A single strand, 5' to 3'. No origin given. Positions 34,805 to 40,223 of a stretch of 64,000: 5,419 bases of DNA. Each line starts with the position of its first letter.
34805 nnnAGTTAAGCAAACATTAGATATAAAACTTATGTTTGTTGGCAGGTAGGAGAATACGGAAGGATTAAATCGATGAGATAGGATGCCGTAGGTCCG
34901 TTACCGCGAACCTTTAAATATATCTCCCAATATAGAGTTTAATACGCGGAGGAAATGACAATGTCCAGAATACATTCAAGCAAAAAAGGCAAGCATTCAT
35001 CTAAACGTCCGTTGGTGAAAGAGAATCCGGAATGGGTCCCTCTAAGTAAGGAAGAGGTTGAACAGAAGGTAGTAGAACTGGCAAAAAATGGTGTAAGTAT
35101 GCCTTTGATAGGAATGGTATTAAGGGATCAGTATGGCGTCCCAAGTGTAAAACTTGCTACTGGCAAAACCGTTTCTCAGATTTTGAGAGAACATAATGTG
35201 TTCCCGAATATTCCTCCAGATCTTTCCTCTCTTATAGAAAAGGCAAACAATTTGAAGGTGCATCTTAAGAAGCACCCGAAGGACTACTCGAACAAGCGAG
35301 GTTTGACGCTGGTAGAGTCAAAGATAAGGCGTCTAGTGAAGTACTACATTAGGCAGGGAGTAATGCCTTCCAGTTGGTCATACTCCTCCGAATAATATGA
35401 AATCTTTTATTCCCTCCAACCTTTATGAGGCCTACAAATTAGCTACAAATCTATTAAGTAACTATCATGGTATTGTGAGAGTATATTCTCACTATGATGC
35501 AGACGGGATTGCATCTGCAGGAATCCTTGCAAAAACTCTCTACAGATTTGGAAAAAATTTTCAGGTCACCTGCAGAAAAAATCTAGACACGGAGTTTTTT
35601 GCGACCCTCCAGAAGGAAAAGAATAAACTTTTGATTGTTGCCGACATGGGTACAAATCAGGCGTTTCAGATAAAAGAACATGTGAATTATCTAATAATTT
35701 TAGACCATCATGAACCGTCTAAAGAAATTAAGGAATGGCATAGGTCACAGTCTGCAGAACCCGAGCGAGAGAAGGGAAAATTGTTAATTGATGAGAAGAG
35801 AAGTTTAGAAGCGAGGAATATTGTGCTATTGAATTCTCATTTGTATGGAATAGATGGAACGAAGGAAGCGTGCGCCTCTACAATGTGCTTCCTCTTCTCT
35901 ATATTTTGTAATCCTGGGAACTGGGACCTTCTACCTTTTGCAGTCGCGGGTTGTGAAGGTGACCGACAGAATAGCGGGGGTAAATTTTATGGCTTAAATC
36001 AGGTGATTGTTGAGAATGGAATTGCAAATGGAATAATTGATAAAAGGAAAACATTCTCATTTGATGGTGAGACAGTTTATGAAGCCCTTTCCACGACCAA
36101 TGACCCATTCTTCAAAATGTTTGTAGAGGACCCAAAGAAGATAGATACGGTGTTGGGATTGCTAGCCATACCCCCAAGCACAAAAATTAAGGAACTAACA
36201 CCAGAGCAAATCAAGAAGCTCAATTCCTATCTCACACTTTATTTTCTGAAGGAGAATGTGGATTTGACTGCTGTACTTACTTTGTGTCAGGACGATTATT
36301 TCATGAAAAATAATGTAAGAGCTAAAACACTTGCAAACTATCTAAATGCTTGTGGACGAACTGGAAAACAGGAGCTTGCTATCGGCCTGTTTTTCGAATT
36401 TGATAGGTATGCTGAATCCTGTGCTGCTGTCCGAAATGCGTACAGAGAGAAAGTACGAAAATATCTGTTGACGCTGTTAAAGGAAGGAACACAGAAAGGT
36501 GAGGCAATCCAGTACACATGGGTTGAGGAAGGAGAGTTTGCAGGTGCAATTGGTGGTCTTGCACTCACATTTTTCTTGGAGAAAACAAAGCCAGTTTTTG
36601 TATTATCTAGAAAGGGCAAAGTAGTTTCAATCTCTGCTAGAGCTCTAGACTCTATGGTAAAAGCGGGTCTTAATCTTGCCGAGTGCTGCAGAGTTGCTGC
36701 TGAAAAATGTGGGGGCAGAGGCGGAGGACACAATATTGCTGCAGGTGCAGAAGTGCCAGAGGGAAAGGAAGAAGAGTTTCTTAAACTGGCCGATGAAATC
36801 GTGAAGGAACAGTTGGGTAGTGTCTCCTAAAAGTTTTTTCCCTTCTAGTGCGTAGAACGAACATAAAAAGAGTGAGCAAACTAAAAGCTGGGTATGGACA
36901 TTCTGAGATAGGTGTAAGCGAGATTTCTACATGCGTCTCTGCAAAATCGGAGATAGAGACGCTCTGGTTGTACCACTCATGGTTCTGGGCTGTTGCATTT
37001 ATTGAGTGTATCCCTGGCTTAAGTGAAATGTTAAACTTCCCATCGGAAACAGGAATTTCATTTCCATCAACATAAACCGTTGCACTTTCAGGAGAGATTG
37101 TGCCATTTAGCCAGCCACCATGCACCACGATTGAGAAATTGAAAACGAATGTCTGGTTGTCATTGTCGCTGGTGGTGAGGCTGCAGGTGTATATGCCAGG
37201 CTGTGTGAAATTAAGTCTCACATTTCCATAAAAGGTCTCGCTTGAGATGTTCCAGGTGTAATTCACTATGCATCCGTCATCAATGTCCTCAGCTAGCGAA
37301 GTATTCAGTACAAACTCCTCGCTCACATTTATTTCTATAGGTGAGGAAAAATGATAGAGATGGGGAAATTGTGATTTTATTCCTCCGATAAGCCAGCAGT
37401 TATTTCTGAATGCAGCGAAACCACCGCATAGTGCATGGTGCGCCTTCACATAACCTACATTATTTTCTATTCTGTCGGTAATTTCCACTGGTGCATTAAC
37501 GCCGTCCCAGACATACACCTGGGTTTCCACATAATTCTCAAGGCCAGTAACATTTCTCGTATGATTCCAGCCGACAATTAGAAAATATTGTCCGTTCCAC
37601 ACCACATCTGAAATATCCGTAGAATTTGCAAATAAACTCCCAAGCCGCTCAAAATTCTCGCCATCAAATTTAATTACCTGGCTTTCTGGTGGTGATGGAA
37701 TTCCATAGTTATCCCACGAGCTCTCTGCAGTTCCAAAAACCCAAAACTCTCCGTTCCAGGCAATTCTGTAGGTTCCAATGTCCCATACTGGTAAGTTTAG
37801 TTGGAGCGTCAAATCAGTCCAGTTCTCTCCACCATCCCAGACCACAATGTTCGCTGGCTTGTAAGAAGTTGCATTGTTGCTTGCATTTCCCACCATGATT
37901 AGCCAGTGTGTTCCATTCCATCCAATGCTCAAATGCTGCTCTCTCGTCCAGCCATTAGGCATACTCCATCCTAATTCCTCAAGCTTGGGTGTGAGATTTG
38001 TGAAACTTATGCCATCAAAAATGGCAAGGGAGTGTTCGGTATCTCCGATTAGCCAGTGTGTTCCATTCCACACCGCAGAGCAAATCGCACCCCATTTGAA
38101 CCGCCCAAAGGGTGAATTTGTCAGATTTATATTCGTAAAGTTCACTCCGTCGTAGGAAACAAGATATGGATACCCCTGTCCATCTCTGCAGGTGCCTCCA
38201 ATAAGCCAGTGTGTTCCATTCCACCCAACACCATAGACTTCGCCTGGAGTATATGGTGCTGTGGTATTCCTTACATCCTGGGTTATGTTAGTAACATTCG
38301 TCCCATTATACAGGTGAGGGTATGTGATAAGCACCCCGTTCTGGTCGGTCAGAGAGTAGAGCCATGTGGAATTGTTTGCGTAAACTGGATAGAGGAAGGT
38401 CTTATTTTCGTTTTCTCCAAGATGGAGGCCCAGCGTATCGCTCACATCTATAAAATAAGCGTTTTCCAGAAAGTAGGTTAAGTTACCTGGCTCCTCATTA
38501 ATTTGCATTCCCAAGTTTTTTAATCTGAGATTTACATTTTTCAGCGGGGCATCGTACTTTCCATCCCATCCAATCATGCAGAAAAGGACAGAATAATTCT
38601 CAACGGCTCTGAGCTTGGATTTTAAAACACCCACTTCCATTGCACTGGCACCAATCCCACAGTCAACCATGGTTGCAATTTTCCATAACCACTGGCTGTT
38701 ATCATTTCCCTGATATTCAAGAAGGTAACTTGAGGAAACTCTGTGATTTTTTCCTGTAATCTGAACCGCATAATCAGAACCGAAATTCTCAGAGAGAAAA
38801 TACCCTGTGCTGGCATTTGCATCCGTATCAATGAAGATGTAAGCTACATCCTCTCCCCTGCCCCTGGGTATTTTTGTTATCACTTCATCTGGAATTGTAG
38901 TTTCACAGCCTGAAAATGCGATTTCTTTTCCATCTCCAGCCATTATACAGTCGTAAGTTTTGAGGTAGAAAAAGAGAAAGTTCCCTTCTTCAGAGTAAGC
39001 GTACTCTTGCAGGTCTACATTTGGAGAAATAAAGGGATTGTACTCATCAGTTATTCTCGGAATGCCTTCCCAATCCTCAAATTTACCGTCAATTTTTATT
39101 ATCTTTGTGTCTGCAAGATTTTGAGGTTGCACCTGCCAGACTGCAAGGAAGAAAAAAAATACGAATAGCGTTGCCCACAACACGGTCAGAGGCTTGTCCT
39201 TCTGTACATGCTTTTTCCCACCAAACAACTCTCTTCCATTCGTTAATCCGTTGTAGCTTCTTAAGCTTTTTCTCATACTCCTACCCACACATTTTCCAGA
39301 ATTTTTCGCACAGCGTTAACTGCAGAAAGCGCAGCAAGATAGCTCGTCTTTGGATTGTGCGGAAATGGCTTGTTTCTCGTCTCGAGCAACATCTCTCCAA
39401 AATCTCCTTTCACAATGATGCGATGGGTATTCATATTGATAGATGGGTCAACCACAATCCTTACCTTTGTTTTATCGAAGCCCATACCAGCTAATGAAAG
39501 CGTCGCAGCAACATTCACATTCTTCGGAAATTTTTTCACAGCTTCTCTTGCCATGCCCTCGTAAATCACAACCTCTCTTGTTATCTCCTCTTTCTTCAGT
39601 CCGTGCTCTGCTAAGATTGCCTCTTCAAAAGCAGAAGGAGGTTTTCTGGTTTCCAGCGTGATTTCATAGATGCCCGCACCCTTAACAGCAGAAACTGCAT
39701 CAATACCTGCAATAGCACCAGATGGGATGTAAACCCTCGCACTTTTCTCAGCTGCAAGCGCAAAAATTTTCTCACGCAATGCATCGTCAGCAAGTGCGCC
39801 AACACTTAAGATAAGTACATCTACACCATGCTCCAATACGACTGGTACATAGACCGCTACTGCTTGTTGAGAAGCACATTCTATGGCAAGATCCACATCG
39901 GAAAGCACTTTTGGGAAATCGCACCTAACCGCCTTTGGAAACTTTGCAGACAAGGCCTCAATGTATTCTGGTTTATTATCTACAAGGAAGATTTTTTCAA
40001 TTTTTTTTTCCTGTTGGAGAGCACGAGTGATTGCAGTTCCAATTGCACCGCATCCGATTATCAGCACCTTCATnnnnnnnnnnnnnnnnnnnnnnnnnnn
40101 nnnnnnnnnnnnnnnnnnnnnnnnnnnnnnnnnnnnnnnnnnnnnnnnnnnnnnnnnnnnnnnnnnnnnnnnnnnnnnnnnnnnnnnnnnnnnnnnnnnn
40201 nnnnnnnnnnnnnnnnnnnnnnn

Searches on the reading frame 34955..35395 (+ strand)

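Call 62: search_protein_families(library=pfam, proteins=[window:34955-35395:+], max_evalue=0.001)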
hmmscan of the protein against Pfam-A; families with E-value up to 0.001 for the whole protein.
window:34955-35395:+ (146 aa): 2 families
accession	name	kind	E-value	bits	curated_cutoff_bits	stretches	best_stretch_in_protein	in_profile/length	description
PF08069.17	Ribosomal_S13_N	-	1.6e-23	83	25.4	1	3-62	1-60/60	Ribosomal S13/S15 N-terminal domain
PF00312.27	Ribosomal_S15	-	2.1e-15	57.1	31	1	75-144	3-74/81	Ribosomal protein S15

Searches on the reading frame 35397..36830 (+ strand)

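Call 62: search_protein_families(library=pfam, proteins=[window:35397-36830:+], max_evalue=0.001)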
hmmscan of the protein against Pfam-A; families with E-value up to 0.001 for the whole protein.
window:35397-36830:+ (477 aa): 2 families
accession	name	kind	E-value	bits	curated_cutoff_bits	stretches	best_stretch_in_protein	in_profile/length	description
PF02272.25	DHHA1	-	1e-14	55.3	25.9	1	371-471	4-102/102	DHHA1 domain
PF01368.27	DHH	-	7e-09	36.5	28.1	1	27-111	2-79/125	DHH family, N-terminal domain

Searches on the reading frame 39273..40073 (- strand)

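Call 62: search_protein_families(library=pfam, proteins=[window:39273-40073:-], max_evalue=0.001)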
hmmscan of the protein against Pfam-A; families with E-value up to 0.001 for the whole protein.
window:39273-40073:- (266 aa): 10 families
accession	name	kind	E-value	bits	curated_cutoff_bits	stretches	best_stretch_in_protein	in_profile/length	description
PF01958.23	Asp_DH_C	-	5.4e-38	129.5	27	1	165-252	2-89/89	Aspartate dehydrogenase, C-terminal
PF03447.22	NAD_binding_3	-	5.9e-22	79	24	1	7-117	1-116/116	Homoserine dehydrogenase, NAD binding domain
PF03435.24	Sacchrp_dh_NADP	-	3.2e-06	27.9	25.1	1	3-111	1-122/129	Saccharopine dehydrogenase NADP binding domain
PF01113.26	DapB_N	-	4.3e-06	27.3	25.6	1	1-105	1-111/124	Dihydrodipicolinate reductase, N-terminus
PF02254.24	TrkA_N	-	5.6e-06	27.1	23.8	1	3-52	1-48/116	TrkA-N domain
PF01408.29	GFO_IDH_MocA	-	6.4e-05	24.1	24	1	1-88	1-91/120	Oxidoreductase family, NAD-binding Rossmann fold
PF02558.23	ApbA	-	0.00011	22.3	22.2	1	3-111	1-94/150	Ketopantoate reductase PanE/ApbA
PF03807.23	F420_oxidored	-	0.00014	22.9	21.6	1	2-70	1-70/94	NADP oxidoreductase coenzyme F420-dependent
PF01118.30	Semialdhyde_dh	-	0.00047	21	26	1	2-87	1-94/121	Semialdehyde dehydrogenase, NAD binding domain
PF02844.21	GARS_N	-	0.00053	21.1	29.5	0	1-35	1-35/100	Phosphoribosylglycinamide synthetase, N domain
